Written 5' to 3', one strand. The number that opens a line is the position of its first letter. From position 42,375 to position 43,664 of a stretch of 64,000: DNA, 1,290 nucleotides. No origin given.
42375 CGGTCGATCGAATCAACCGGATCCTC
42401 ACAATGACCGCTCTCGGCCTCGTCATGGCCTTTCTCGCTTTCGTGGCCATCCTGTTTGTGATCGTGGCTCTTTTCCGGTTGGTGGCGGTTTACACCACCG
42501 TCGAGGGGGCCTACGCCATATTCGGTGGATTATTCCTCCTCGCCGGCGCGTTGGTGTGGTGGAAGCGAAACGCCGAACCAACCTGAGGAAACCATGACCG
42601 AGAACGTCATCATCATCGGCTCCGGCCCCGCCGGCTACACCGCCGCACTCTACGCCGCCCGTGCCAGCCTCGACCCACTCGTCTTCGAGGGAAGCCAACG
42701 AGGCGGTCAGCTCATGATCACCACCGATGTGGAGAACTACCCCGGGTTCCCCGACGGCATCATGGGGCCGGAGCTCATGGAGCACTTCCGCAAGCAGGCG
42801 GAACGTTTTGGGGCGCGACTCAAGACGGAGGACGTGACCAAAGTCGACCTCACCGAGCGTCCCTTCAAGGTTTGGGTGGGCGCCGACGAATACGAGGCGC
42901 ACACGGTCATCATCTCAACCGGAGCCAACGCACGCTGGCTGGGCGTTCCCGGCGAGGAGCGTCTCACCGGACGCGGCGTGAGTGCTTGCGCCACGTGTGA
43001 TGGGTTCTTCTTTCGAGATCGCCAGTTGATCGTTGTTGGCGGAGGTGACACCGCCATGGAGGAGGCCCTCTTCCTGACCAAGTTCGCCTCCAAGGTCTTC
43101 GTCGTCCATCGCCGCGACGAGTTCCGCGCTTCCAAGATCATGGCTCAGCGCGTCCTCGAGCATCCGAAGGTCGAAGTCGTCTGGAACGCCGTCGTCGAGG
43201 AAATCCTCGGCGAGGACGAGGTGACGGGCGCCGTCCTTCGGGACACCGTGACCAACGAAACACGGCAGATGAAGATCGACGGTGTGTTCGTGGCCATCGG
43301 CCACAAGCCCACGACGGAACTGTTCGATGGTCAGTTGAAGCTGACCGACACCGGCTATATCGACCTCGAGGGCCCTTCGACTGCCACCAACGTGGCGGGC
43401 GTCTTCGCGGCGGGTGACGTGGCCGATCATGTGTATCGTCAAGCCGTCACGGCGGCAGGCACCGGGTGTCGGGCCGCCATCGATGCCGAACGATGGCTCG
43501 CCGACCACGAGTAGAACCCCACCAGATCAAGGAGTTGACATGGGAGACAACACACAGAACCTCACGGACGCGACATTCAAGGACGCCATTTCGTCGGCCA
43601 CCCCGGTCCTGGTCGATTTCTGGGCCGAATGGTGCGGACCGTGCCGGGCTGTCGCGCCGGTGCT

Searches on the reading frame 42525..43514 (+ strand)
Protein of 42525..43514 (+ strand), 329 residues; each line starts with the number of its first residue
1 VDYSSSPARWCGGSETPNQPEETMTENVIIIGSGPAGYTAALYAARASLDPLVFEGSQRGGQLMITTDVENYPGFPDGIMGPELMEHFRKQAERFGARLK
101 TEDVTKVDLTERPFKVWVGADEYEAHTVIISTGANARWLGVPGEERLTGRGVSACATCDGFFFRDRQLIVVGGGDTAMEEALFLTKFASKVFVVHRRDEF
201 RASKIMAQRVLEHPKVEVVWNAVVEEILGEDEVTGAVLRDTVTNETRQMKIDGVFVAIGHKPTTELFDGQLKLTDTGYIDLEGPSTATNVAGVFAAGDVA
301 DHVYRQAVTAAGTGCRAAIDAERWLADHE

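Call 8: search_protein_families(library=pfam, proteins=[window:42525-43514:+], max_evalue=0.00001)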
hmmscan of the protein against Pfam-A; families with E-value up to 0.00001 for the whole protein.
window:42525-43514:+ (329 aa): 7 families
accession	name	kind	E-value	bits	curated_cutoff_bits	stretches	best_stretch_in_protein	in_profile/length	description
PF07992.20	Pyr_redox_2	-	3e-54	184.9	26.1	1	27-314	2-291/291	Pyridine nucleotide-disulphide oxidoreductase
PF13738.12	Pyr_redox_3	-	3.2e-24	86.1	30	1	81-297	80-305/305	Pyridine nucleotide-disulphide oxidoreductase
PF00070.33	Pyr_redox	-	1.9e-17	63.9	22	1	168-238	2-79/82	Pyridine nucleotide-disulphide oxidoreductase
PF00890.30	FAD_binding_2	-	2.1e-07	31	20.4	0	28-62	2-37/414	FAD binding domain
PF01266.30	DAO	-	5.5e-07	29.9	27.9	0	28-59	2-33/353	FAD dependent oxidoreductase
PF03486.20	HI0933_like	-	2e-06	27.9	50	0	27-62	2-37/244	HI0933-like protein Rossmann domain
PF01946.23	Thi4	-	8.8e-06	25.6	26.2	0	23-57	15-50/235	Thi4 family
